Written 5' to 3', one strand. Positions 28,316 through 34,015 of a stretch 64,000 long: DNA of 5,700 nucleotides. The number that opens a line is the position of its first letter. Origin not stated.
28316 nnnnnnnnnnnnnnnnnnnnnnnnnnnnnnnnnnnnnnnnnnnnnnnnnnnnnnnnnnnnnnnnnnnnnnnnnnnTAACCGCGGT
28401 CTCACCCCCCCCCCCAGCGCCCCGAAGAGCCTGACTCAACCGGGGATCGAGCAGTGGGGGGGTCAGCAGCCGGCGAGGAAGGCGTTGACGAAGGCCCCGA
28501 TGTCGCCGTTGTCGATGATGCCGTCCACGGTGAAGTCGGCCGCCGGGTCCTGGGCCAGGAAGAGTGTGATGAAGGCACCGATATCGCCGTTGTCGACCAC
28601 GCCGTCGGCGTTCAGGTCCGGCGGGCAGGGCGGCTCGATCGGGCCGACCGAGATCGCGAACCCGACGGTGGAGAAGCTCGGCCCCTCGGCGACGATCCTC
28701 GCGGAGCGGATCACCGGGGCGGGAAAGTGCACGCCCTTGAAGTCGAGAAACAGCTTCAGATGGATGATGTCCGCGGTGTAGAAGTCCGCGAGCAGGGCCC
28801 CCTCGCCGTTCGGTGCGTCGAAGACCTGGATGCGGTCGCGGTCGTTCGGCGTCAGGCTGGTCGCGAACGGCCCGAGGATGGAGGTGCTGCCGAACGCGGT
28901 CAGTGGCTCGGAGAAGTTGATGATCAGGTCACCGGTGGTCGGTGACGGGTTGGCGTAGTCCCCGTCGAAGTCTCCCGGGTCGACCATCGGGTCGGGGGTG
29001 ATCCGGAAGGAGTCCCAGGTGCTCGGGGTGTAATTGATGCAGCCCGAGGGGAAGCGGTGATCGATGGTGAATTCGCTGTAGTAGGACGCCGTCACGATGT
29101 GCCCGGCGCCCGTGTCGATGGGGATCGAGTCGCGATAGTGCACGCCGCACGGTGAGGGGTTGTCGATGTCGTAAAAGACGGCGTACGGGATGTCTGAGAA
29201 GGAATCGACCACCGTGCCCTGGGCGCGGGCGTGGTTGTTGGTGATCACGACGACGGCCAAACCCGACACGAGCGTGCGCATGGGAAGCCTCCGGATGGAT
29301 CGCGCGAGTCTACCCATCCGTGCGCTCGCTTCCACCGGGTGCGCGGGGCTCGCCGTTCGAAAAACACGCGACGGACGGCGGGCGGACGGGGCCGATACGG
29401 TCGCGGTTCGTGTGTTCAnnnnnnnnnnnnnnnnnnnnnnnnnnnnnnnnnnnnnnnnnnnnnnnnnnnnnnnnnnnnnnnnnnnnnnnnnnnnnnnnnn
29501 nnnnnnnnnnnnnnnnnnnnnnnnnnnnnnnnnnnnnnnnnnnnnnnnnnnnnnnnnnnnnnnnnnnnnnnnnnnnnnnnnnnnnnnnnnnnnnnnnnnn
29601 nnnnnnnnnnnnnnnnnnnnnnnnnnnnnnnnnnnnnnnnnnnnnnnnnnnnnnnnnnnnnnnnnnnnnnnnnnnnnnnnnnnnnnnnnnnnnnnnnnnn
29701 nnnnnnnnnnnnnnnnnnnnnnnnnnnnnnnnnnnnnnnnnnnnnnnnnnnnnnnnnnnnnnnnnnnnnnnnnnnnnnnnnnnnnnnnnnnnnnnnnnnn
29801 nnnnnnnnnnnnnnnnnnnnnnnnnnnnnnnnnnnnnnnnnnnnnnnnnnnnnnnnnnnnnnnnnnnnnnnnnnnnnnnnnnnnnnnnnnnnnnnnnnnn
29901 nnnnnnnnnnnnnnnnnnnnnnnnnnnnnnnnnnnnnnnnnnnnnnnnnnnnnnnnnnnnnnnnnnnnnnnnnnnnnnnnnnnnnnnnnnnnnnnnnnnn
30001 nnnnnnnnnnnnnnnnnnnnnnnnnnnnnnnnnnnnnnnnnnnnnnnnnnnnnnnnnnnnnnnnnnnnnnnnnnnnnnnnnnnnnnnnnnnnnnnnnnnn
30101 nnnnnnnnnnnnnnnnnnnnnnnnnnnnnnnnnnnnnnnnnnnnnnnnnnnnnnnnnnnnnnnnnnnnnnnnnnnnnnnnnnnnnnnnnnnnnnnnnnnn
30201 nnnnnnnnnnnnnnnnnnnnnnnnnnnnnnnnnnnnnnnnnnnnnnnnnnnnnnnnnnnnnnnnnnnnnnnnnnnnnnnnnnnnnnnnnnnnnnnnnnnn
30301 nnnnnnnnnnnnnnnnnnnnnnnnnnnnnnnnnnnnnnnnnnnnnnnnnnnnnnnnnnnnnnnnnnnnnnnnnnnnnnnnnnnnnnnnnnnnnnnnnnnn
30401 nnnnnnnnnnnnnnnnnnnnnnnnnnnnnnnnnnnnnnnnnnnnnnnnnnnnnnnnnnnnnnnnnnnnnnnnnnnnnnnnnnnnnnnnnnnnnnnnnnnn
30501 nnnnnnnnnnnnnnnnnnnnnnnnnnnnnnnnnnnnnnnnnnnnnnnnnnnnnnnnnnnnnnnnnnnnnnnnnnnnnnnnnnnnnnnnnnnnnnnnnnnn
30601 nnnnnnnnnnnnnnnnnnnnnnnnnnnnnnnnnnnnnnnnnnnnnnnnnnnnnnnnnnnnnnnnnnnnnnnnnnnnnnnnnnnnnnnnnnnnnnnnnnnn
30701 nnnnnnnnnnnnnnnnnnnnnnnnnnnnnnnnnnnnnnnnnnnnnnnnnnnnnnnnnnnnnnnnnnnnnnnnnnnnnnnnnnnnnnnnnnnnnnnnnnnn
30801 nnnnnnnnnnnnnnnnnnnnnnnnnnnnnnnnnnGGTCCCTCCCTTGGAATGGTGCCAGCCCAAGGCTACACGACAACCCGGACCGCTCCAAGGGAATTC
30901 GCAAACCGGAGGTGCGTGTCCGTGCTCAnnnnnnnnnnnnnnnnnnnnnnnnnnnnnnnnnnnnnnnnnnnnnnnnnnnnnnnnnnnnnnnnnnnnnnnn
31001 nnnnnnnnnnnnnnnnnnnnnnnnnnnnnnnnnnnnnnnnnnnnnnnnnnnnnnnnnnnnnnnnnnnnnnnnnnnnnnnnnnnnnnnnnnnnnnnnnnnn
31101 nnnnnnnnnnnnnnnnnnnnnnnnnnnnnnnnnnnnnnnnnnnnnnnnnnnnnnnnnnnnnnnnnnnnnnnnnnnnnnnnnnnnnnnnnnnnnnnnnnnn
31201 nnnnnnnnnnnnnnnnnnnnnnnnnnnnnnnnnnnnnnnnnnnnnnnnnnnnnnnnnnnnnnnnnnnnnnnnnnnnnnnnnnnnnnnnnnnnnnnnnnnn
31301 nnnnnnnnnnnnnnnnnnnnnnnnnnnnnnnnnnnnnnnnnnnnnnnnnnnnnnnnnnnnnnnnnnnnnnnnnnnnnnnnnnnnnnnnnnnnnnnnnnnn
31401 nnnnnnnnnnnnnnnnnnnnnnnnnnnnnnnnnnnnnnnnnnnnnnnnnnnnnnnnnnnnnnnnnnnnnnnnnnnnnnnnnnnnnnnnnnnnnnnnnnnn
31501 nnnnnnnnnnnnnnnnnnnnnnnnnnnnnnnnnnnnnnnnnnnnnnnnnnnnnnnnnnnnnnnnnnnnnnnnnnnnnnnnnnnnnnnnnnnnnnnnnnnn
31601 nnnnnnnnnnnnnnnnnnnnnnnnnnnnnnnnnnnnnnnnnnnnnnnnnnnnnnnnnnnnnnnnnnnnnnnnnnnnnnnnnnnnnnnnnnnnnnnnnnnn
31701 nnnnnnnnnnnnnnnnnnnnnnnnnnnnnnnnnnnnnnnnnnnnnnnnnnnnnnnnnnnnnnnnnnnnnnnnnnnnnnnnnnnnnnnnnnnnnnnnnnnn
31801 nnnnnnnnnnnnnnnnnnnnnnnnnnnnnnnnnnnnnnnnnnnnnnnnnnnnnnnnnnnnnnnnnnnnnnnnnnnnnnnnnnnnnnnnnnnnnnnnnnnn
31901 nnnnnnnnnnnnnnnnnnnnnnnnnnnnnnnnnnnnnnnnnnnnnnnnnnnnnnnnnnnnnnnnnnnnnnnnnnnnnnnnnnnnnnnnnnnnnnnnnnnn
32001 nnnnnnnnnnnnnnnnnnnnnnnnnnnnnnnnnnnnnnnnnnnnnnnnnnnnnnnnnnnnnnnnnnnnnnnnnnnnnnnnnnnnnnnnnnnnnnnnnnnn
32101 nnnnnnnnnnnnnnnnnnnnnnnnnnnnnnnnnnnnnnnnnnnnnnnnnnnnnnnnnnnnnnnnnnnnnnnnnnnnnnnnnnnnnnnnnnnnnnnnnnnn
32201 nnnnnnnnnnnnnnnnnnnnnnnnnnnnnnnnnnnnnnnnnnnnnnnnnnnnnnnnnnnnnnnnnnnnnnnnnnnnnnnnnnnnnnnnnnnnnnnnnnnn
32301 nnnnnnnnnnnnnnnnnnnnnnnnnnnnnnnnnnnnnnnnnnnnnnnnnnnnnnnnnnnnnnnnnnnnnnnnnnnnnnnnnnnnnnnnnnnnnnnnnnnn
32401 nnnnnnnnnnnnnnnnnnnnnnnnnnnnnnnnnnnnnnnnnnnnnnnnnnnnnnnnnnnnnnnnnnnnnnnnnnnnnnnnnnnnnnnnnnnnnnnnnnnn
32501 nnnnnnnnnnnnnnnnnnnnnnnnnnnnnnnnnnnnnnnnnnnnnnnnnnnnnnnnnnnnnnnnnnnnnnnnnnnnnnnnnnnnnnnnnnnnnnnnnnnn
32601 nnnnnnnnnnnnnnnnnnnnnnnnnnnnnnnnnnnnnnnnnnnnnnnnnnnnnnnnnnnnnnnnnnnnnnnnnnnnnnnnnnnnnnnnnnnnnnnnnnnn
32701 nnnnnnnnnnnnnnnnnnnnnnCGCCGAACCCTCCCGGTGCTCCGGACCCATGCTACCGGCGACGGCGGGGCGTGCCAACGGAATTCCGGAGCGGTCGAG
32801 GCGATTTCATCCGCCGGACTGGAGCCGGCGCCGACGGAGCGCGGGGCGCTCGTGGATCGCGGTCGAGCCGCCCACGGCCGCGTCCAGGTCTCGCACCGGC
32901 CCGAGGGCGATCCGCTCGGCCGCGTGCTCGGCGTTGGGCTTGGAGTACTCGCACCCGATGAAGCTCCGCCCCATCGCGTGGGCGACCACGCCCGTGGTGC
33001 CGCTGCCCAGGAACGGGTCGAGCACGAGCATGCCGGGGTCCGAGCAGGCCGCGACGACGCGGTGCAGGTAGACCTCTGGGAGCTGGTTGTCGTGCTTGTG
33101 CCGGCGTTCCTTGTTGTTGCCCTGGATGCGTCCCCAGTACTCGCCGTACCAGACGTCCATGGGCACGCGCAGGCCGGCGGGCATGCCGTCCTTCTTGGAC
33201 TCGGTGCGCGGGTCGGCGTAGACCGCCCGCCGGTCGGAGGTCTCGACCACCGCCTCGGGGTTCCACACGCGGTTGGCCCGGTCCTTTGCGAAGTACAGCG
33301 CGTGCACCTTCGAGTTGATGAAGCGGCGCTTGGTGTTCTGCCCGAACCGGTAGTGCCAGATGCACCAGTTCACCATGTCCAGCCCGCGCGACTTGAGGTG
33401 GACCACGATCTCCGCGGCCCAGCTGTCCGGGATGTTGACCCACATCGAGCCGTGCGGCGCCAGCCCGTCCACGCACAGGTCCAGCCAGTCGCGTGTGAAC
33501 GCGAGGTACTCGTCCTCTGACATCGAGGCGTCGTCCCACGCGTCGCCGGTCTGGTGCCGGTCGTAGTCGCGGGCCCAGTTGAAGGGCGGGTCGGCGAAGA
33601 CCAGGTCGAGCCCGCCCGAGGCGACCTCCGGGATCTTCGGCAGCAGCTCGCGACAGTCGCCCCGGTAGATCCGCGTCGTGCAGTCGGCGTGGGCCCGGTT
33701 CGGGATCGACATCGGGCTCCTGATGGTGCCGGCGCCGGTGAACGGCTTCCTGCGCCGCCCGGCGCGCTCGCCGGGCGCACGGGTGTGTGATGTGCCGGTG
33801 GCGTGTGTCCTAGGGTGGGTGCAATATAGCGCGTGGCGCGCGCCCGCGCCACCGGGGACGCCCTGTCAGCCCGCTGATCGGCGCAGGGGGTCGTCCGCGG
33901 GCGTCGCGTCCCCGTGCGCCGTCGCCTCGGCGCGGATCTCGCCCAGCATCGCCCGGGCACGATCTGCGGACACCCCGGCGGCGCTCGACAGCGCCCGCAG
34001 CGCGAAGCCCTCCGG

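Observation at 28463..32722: Three consecutive secreted proteins carry a fixed-length 54-aa Cys-to-Cys double EF-hand (dockerin-like) module that ends the protein at ...LAGC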

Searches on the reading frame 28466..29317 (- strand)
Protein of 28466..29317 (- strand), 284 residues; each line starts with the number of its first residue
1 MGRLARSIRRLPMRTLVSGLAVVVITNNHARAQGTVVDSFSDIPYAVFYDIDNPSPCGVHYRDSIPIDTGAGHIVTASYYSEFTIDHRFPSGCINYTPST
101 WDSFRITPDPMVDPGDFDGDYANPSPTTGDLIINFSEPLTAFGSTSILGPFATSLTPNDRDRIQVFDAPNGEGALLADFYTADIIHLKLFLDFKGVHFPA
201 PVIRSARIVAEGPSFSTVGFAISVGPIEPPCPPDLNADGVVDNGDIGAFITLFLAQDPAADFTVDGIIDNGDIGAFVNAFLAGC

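Call 6: search_protein_families(library=ncbifam, max_evalue=0.01, proteins=[window:28466-29317:-])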
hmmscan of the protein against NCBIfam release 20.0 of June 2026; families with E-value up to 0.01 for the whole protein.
seq(284 aa): 1 family
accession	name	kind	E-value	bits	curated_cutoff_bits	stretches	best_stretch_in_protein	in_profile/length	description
NF041540.1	dockerin_GC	domain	1.2e-12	48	29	1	231-284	1-67/67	GC-type dockerin domain-anchored protein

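Call 7: search_protein_families(library=pfam, max_evalue=1, proteins=[window:28466-29317:-])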
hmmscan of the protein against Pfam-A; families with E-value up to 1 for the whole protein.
seq(284 aa): 1 family
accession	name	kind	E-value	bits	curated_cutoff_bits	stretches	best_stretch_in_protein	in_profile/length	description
PF00404.24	Dockerin_1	-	0.44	11.2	22.9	0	234-273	3-49/57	Dockerin type I domain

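Call 75: predict_structure(protein=window:28466-29218:-)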
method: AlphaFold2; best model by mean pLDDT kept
length: 251 residues; sequences in the alignment: 1
mean_pLDDT: 31.6   pTM: 0.20
mean pLDDT of the five models: 31.6, 29.9, 28.4, 27.9, 26.9
residues with pLDDT >= 90: 0; 70-90: 0; 50-70: 0; < 50: 251
segments of 3 or more residues with pLDDT < 50: 1-251
pLDDT, mean of each block of 10 residues (from residue 1): 33 34 32 32 29 29 31 29 29 28 29 30 32 31 31 33 31 32 35 34 34 35 35 32 31 28
secondary structure, 60 per line:
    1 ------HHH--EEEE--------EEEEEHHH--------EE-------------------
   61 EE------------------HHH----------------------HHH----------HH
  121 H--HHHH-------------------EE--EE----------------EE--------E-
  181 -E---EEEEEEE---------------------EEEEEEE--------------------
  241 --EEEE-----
elements in order: E12-15 E24-28 H124-127 E186-192 E214-220 E243-246

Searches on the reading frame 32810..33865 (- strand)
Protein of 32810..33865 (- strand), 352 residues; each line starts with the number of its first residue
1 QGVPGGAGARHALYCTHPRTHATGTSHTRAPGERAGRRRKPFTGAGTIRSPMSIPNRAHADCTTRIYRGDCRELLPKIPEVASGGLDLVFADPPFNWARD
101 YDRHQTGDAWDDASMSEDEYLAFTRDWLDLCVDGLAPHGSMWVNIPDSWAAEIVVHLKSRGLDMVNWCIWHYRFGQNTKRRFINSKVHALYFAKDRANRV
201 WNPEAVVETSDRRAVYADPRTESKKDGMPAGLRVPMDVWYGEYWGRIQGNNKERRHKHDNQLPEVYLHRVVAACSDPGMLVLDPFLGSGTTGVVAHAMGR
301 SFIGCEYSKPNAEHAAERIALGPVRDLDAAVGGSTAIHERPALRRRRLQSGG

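Call 19: search_protein_families(library=pfam, max_evalue=0.001, proteins=[window:32810-33865:-])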
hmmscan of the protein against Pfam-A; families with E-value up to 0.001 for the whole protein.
window:32810-33865:- (352 aa): 1 family
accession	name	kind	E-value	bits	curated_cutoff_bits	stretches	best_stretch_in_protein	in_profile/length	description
PF01555.25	N6_N4_Mtase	-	2.2e-41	142.7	26.7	1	87-315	2-219/221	DNA methylase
